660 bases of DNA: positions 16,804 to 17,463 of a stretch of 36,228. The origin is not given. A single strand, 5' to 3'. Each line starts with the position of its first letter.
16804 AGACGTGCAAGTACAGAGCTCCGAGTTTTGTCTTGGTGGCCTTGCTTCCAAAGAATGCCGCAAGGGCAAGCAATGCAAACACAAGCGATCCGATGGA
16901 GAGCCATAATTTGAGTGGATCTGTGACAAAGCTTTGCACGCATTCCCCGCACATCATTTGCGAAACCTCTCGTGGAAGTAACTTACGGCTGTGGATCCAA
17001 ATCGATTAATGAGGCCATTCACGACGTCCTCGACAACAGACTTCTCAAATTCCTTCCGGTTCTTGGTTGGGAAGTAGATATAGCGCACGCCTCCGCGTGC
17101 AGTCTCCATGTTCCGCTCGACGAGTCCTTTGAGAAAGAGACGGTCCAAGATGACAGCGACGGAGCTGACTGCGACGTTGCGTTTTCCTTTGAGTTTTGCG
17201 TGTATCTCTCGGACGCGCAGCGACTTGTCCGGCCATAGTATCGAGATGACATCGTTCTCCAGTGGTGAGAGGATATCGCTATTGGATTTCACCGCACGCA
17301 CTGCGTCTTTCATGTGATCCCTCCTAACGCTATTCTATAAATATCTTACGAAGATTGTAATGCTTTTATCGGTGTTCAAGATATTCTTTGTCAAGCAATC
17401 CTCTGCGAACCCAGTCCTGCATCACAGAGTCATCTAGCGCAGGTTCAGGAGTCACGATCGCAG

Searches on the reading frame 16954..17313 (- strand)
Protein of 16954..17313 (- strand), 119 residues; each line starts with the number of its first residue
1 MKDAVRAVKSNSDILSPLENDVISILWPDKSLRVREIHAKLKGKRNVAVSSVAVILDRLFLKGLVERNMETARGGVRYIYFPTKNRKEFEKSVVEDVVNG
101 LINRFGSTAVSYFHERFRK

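Call 5: search_protein_families(library=pfam, proteins=[window:16954-17313:-], max_evalue=0.01)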
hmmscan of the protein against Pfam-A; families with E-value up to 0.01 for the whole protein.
window:16954-17313:- (119 aa): 1 family
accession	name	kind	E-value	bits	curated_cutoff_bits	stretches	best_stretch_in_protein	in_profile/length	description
PF03965.22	Penicillinase_R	-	1.5e-15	57.9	22.6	1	15-115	1-97/115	Penicillinase repressor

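Call 9: find_homologous_proteins(query=window:16954-17313:-)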
Query window:16954-17313:- (119 aa): 166 proteins with E <= 0.001 among 179 candidates; the best 120 are listed.
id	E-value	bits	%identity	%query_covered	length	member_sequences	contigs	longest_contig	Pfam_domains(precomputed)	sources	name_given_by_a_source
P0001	7.9e-70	250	100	100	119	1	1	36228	PF03965.23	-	-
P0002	6.0e-60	218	87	100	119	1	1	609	PF03965.23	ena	-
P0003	1.1e-56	207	82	100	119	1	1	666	PF03965.23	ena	-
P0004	1.5e-45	172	71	100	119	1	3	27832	PF03965.23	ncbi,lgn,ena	ncbi:MAG: BlaI/MecI/CopY family transcriptional regulator [Nanoarchaeota archaeon]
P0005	1.7e-43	165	67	88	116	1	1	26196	PF03965.23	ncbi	-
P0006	2.2e-43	165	68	91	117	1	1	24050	PF03965.23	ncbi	-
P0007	3.5e-42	161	71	89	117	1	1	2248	PF03965.23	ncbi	-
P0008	4.0e-42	161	63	97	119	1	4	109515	PF03965.23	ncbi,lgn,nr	ncbi:BlaI/MecI/CopY family transcriptional regulator [Candidatus Woesearchaeota archaeon]|nr:BlaI/Me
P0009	1.3e-41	159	70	89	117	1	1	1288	PF03965.23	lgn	-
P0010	1.6e-41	159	71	89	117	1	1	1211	PF03965.23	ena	-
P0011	2.2e-41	158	66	100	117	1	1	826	PF03965.23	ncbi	-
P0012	2.7e-41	158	70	89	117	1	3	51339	PF03965.23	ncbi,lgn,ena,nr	ncbi:MAG TPA: BlaI/MecI/CopY family transcriptional regulator [Candidatus Nanoarchaeia archaeon]|nr:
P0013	2.7e-41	158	64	96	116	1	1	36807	PF03965.23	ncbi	-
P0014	3.3e-41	158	71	89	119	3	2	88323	PF03965.23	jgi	jgi:predicted transcriptional regulator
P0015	3.6e-41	157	65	95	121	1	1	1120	PF03965.23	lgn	-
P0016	4.2e-41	157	66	93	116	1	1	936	PF03965.23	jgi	-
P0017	5.3e-41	157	65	93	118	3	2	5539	PF03965.23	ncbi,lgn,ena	-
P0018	5.7e-41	157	67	89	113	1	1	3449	PF03965.23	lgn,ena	-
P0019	8.2e-41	156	66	89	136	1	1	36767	PF03965.23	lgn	-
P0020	8.3e-41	156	62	100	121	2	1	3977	PF03965.23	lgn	-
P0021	9.1e-41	156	69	89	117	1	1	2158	PF03965.23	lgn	-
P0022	9.8e-41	156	65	100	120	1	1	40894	PF03965.23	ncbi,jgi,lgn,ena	-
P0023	1.1e-40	156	63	95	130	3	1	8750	PF03965.23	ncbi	-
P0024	1.2e-40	156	69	89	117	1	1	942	PF03965.23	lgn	-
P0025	1.3e-40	156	60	100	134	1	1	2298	PF03965.23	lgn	-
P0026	1.5e-40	155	68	89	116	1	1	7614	PF03965.23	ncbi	-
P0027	1.5e-40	155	67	91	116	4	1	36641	PF03965.23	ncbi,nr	ncbi:BlaI/MecI/CopY family transcriptional regulator [Candidatus Woesearchaeota archaeon]|nr:BlaI/Me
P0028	1.6e-40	155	70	88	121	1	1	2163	PF03965.23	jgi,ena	-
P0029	1.7e-40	155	63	95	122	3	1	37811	PF03965.23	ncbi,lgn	-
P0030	1.8e-40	155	65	90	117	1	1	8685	PF03965.23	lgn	-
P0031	2.5e-40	155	66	94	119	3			PF03965.23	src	-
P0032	3.0e-40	155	63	92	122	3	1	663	PF03965.23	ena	-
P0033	3.6e-40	154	62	98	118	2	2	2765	PF03965.23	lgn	-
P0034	3.9e-40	154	65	100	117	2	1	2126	PF03965.23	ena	-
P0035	3.9e-40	154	64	87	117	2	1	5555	PF03965.23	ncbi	-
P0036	4.2e-40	154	68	91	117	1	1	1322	PF03965.23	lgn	-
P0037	4.2e-40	154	67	89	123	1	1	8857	PF03965.23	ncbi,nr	ncbi:BlaI/MecI/CopY family transcriptional regulator [Candidatus Woesearchaeota archaeon]|nr:BlaI/Me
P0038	4.3e-40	154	71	89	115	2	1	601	PF03965.23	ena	-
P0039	4.5e-40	154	66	91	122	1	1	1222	PF03965.23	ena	-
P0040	5.8e-40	154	73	89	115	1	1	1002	PF03965.23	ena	-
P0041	8.7e-40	153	63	97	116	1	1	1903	PF03965.23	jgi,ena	-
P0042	9.5e-40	153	72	89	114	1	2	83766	PF03965.23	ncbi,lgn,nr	ncbi:BlaI/MecI/CopY family transcriptional regulator [Candidatus Woesearchaeota archaeon]|nr:BlaI/Me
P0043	1.0e-39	153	63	98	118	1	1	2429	PF03965.23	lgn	-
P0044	1.0e-39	153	67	90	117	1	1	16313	PF03965.23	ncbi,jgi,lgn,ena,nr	ncbi:MAG TPA: BlaI/MecI/CopY family transcriptional regulator [Candidatus Binatia bacterium]|nr:BlaI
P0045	1.0e-39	153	67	89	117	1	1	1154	PF03965.23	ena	-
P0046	1.1e-39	153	64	90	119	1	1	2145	PF03965.23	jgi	jgi:predicted transcriptional regulator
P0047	1.1e-39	153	66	100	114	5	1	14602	PF03965.23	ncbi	-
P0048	1.2e-39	153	63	93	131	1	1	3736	PF03965.23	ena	-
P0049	1.2e-39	153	53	100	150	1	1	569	PF03965.23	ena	-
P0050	1.3e-39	152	68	90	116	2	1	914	PF03965.23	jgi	jgi:predicted transcriptional regulator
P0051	1.3e-39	152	64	90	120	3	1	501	PF03965.23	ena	-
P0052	1.4e-39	152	65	87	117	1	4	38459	PF03965.23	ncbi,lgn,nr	ncbi:BlaI/MecI/CopY family transcriptional regulator [Candidatus Woesearchaeota archaeon]|nr:BlaI/Me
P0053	1.7e-39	152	72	89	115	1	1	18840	PF03965.23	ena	-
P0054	1.8e-39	152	66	87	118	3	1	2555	PF03965.23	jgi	jgi:predicted transcriptional regulator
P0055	1.8e-39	152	65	87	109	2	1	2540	PF03965.23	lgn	-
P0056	2.0e-39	152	67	89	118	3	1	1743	PF03965.23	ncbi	-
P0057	2.2e-39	152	63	93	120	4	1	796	PF03965.23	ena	-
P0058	2.4e-39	152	67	99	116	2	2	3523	PF03965.23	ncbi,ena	-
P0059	2.7e-39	151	68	89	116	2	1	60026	PF03965.23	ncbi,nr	ncbi:BlaI/MecI/CopY family transcriptional regulator [Candidatus Woesearchaeota archaeon]|nr:BlaI/Me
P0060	2.7e-39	151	70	89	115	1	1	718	PF03965.23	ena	-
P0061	3.0e-39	151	66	92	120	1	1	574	PF03965.23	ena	-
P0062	3.1e-39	151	64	89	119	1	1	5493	PF03965.23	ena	-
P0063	3.6e-39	151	61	97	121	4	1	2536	PF03965.23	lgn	-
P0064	3.8e-39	151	65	91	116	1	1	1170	PF03965.23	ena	-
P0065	3.9e-39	151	69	88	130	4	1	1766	PF03965.23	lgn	-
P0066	4.0e-39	151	62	98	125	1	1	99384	PF03965.23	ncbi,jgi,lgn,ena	-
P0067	4.8e-39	151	69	87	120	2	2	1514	PF03965.23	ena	-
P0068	5.0e-39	151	64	92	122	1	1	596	PF03965.23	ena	-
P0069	5.5e-39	150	65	100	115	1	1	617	PF03965.23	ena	-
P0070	5.7e-39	150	70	89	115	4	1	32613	PF03965.23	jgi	jgi:predicted transcriptional regulator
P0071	5.8e-39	150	69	89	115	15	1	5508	PF03965.23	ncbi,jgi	jgi:predicted transcriptional regulator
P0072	5.9e-39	150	60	92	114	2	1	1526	PF03965.23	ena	-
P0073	6.8e-39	150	61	100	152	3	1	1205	PF03965.23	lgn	-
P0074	6.8e-39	150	68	87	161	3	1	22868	PF03965.23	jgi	-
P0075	6.9e-39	150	70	88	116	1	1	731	PF03965.23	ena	-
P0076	6.9e-39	150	65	89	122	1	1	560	PF03965.23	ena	-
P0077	7.0e-39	150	65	91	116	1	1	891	PF03965.23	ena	-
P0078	7.4e-39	150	68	89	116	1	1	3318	PF03965.23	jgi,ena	-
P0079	9.0e-39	150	62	100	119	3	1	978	PF03965.23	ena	-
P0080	9.4e-39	150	63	93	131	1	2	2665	PF03965.23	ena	-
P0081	1.0e-38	150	64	89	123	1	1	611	PF03965.23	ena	-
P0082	1.2e-38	149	68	89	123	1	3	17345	PF03965.23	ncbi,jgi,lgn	-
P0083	1.3e-38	149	64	100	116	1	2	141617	PF03965.23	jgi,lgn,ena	-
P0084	1.3e-38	149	68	89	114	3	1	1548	PF03965.23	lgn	-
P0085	1.3e-38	149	66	100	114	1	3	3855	PF03965.23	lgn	-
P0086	1.4e-38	149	62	97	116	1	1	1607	PF03965.23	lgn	-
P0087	1.5e-38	149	64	89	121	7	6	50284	PF03965.23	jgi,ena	-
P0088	1.5e-38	149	60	95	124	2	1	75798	PF03965.23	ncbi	-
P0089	1.5e-38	149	64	91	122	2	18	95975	PF03965.23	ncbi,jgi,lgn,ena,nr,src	ncbi:TPA: hypothetical protein HA231_04335 [Candidatus Woesearchaeota archaeon]|nr:hypothetical prot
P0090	1.6e-38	149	69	89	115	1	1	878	PF03965.23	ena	-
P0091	2.3e-38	148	62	100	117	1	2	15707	PF03965.23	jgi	jgi:predicted transcriptional regulator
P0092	3.1e-38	148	64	100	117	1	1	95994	PF03965.23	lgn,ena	-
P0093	3.4e-38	148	64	90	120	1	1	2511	PF03965.23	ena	-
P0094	3.7e-38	148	69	89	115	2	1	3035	PF03965.23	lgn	-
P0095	4.4e-38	148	64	90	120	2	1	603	PF03965.23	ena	-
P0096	4.7e-38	147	64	92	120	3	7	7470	PF03965.23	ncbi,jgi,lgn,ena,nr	ncbi:MAG TPA: BlaI/MecI/CopY family transcriptional regulator [Candidatus Nanoarchaeia archaeon]|nr:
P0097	4.8e-38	147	64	89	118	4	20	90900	PF03965.23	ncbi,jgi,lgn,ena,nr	ncbi:BlaI/MecI/CopY family transcriptional regulator [Candidatus Woesearchaeota archaeon]|nr:BlaI/Me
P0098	5.1e-38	147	68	89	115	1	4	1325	PF03965.23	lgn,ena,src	-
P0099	5.3e-38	147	63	87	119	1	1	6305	PF03965.23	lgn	-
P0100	5.5e-38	147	63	100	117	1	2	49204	PF03965.23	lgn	-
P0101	6.0e-38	147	64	87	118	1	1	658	PF03965.23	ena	-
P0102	7.6e-38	147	61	93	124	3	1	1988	PF03965.23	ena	-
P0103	1.0e-37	146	58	100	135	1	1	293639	PF03965.23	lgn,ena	-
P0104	1.1e-37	146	70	89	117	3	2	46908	PF03965.23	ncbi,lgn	-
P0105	1.1e-37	146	70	88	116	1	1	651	PF03965.23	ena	-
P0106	1.2e-37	146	61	89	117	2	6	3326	PF03965.23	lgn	-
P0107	1.2e-37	146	63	98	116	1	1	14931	PF03965.23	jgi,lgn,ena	-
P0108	1.3e-37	146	68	89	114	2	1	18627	PF03965.23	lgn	-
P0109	1.3e-37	146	65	91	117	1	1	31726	PF03965.23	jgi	-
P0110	1.4e-37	146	66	88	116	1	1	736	PF03965.23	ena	-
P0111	1.4e-37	146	62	94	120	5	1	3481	PF03965.23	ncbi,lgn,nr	ncbi:BlaI/MecI/CopY family transcriptional regulator [Candidatus Woesearchaeota archaeon]|nr:BlaI/Me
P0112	1.5e-37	146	61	93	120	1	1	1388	PF03965.23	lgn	-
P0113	1.7e-37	146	66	89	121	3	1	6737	PF03965.23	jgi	-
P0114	3.0e-37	145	58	97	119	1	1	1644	PF03965.23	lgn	-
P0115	4.5e-37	144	67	88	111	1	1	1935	PF03965.23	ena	-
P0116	5.9e-37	144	61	100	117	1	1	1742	PF03965.23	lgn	-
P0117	6.9e-37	144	61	100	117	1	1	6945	PF03965.23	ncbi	-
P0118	7.0e-37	144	59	95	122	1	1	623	PF03965.23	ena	-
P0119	7.7e-37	144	66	89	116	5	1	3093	PF03965.23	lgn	-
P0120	8.0e-37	144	65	91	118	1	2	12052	PF03965.23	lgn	-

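Call 11: find_related_loci(query=A1, collection=genome_contigs, flank=6000)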
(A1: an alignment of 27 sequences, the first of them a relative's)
Query A1 (119 aa) in genome_contigs; peptide patterns used: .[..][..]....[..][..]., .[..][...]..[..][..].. (x = any residue, [..] = any of these).
151 stretches matched a pattern; 115 encode a relative of the query (tblastn E <= 1e-3); the best 80 are kept; 80 distinct loci.
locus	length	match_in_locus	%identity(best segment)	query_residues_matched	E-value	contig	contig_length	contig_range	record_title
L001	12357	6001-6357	71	1-119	1e-52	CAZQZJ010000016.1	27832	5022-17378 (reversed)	MAG TPA_asm: uncultured Methanosarcinales archaeon isolate binchicken_co248_369 genome assembly, contig: NODE_1518_lengt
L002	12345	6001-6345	63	5-119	4e-48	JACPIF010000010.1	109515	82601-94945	MAG: Candidatus Woesearchaeota archaeon isolate NC_groundwater_433_Ag_B-0.1um_44_11 GD18-4_B1_scaffold_938252, whole gen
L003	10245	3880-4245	61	1-119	5e-48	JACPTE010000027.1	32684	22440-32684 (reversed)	MAG: Candidatus Woesearchaeota archaeon isolate NC_groundwater_724_Ag_S-0.2um_46_11 S36_SO-2_scaffold_225573, whole geno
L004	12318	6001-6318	70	14-119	1e-47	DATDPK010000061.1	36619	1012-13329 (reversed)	MAG TPA_asm: Candidatus Nanoarchaeia archaeon isolate SMAG_U7919 k141_3510457, whole genome shotgun sequence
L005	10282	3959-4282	68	12-119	7e-47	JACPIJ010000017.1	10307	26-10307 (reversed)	MAG: Candidatus Woesearchaeota archaeon isolate NC_groundwater_437_Ag_B-0.1um_48_22 GD18-4_B1_scaffold_273162, whole gen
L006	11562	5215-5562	63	5-117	1e-46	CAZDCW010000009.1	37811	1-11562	MAG TPA_asm: uncultured Methanosarcinales archaeon isolate SRP090828_co2_162 genome assembly, contig: NODE_374_length_37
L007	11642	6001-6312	72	14-119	1e-46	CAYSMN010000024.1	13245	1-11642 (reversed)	MAG TPA_asm: uncultured Methanosarcinales archaeon isolate SRP119689_co1_35 genome assembly, contig: NODE_6825_length_13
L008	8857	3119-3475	61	1-119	1e-46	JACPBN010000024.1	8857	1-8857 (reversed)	MAG: Candidatus Woesearchaeota archaeon isolate NC_groundwater_258_Ag_S-0.2um_36_8 S5_GD2017_2_S2_scaffold_7129, whole g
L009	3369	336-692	63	5-119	3e-46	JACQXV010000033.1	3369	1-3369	MAG: Candidatus Woesearchaeota archaeon isolate NC_groundwater_1524_Pr4_B-0.1um_47_4 SR1-18-B1_scaffold_110242, whole ge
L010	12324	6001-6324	67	12-119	2e-46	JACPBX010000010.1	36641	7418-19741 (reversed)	MAG: Candidatus Woesearchaeota archaeon isolate NC_groundwater_268_Ag_S-0.2um_49_15 S5_GD2017_2_S2_scaffold_704, whole g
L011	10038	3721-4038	66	14-119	2e-46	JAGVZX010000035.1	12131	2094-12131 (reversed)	Candidatus Woesearchaeota archaeon isolate RIFCSPHIGHO2_02_FULL_37_9 rifcsphigho2_02_scaffold_16167, whole genome shotgu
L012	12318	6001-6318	67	14-119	2e-46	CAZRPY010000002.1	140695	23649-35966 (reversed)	MAG TPA_asm: uncultured Methanosarcinales archaeon isolate SRP178908_co1_144 genome assembly, contig: NODE_41_length_140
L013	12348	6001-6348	62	5-117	2e-46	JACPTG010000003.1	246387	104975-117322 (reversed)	MAG: Candidatus Woesearchaeota archaeon isolate NC_groundwater_726_Ag_S-0.2um_49_29 S36_SO-2_scaffold_3030, whole genome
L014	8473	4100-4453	61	4-119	3e-46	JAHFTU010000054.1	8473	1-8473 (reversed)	MAG: Candidatus Woesearchaeota archaeon isolate nzgw63 NODE_4049_length_8474_cov_4.828565, whole genome shotgun sequence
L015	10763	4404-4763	63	3-119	5e-46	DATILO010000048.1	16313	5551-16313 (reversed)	MAG TPA_asm: Candidatus Binatia bacterium isolate SMAG_U15746 k141_3689504, whole genome shotgun sequence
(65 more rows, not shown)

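Call 25: search_protein_families(library=ncbifam, proteins=[window:16954-17313:-], max_evalue=0.01)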
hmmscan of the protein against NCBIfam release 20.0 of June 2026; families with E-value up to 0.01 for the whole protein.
window:16954-17313:- (119 aa): 6 families
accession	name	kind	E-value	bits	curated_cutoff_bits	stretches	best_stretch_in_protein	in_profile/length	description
TIGR02698.1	CopY_TcrY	equivalog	2.2e-08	34.4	121.95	1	18-103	5-86/130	CopY/TcrY family copper transport repressor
NF053606.1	Sta1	subfamily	8.4e-05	22.6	80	1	18-96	21-96/100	Sta1 family transcriptional regulator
NF012168.1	BlaI_of_BCL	exception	0.00019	21.4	180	1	16-99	7-86/121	penicillinase repressor BlaI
NF000186.1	BlaI_of_MRSA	exception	0.00023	21.2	250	1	16-88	9-75/126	penicillinase repressor BlaI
NF040939.2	trans_reg_lrs14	equivalog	0.0026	17.8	90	1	22-97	26-99/103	Lrs14 family HTH-type transcriptional regulator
TIGR04472.1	reg_rSAM_mob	hypoth_equivalog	0.0048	16.9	240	1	12-110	26-122/141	radical SAM mobile pair system MarR family transcriptional regulator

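Call 26: search_solved_structures(query=A1, max_evalue=0.01, show_alignments=3)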
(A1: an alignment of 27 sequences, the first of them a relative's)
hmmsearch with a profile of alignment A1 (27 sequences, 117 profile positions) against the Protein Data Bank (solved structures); distinct sequences matched with E-value up to 0.01: 6.
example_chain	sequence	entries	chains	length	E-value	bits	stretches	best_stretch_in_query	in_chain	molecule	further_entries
2g9w_A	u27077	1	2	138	7.7e-06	29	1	12-86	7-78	conserved hypothetical protein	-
1sd4_A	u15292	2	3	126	0.00016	24.8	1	12-65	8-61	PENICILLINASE REPRESSOR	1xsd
2k4b_A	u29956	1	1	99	0.00017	24.7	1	8-80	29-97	Transcriptional regulator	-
3r0a_A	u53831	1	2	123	0.0018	21.4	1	36-104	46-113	Putative transcriptional regulator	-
1okr_A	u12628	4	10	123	0.002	21.3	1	12-68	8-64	METHICILLIN RESISTANCE REGULATORY PROTEIN MECI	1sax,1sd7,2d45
1sd6_A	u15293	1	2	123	0.002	21.2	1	12-69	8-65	Methicillin resistance regulatory protein mecI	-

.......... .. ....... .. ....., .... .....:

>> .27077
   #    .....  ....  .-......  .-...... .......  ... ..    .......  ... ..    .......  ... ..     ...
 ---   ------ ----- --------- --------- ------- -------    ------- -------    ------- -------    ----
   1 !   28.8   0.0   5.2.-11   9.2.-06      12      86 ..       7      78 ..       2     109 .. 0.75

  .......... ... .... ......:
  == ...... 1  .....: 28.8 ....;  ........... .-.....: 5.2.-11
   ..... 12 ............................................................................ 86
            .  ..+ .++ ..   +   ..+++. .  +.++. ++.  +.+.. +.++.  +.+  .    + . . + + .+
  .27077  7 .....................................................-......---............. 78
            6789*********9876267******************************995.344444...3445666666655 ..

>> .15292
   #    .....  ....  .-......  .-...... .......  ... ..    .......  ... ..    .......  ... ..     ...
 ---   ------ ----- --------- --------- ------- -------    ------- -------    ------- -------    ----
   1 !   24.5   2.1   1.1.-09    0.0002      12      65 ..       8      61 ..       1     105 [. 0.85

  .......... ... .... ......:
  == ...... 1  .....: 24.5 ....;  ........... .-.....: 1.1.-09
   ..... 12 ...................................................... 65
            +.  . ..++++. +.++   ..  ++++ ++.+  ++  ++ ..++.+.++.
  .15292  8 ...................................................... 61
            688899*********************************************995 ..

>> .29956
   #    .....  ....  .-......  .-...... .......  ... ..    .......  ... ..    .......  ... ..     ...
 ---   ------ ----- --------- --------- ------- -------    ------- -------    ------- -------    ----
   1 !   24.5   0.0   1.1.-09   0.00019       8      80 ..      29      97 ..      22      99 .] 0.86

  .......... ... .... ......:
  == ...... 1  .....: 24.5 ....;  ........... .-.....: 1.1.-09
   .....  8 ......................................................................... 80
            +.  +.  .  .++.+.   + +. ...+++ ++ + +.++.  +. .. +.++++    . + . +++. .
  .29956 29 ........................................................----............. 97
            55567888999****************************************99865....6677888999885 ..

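Call 42: predict_structure(alignment_id=A1)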
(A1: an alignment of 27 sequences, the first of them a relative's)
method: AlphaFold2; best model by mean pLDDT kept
length: 119 residues; sequences in the alignment: 27
mean_pLDDT: 74.9   pTM: 0.58
mean pLDDT of the five models: 74.9, 74.7, 73.6, 72.1, 68.5
residues with pLDDT >= 90: 8; 70-90: 78; 50-70: 20; < 50: 13
segments of 3 or more residues with pLDDT < 50: 1-12
pLDDT, mean of each block of 10 residues (from residue 1): 39 70 84 89 83 90 87 81 79 73 64 59
secondary structure, 60 per line:
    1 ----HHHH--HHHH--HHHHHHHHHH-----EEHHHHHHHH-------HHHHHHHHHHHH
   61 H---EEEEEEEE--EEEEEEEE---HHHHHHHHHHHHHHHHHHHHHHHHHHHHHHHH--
elements in order: H5-8 H11-14 H17-26 H34-41 H49-61 E65-72 E75-82 H86-117

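Call 48: fold_search(model_id=the predicted structure, library=pdb)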
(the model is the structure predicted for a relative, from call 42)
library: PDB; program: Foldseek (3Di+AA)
matches with E <= 10: 1109; with E <= 0.001: 19
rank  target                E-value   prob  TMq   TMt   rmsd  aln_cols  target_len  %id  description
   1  1xsd_A                3.4e-05  1.00  0.55  0.52   6.3       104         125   20  Crystal structure of the BlaI repressor in complex with DNA (released 2005-03-29)
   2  1sax_A                1.1e-04  1.00  0.56  0.56   5.8       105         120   14  Three-dimensional structure of s.aureus methicillin-resistance regulating transcriptional repressor meci in complex wi (released 2004-04-27)
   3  1okr_A                1.3e-04  1.00  0.56  0.55   5.7       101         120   17  Three-dimensional structure of S.aureus methicillin-resistance regulating transcriptional repressor MecI. (released 2003-10-09)
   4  1sd4_A                1.3e-04  1.00  0.53  0.52   6.2       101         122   21  Crystal Structure of a SeMet derivative of BlaI at 2.0 A (released 2004-08-10)
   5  1okr_B                1.5e-04  1.00  0.57  0.56   5.1       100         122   17  Three-dimensional structure of S.aureus methicillin-resistance regulating transcriptional repressor MecI. (released 2003-10-09)
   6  1sd6_A                1.5e-04  1.00  0.56  0.56   6.0       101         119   17  Crystal Structure of Native MecI at 2.65 A (released 2004-02-24)
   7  2d45_D                1.7e-04  1.00  0.56  0.58   6.0       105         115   16  Crystal structure of the MecI-mecA repressor-operator complex (released 2005-10-25)
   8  2g9w_A                1.7e-04  1.00  0.55  0.55   4.6       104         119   29  Crystal Structure of Rv1846c, a Putative Transcriptional Regulatory Protein of Mycobacterium Tuberculosis (released 2007-03-13)
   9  2d45_B                1.8e-04  1.00  0.56  0.56   6.1       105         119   16  Crystal structure of the MecI-mecA repressor-operator complex (released 2005-10-25)
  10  3r0a_A                2.7e-04  1.00  0.66  0.65   3.7       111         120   22  Possible transcriptional regulator from Methanosarcina mazei Go1 (gi 21227196) (released 2011-03-23)
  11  1sd7_A                3.3e-04  1.00  0.57  0.57   8.5       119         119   14  Crystal Structure of a SeMet derivative of MecI at 2.65 A (released 2004-02-24)
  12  1sd6_B                4.3e-04  1.00  0.58  0.58   5.0       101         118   17  Crystal Structure of Native MecI at 2.65 A (released 2004-02-24)
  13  5dym                  4.6e-04  1.00  0.50  0.60   7.4        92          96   20  Crystal structure of a PadR family transcription regulator from hypervirulent Clostridium difficile R20291 - CdPadR_0991 (released 2016-10-05)
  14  1sd7_B                6.4e-04  1.00  0.58  0.59   5.6       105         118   16  Crystal Structure of a SeMet derivative of MecI at 2.65 A (released 2004-02-24)
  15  2d45_A                6.4e-04  1.00  0.55  0.56   6.2       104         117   16  Crystal structure of the MecI-mecA repressor-operator complex (released 2005-10-25)
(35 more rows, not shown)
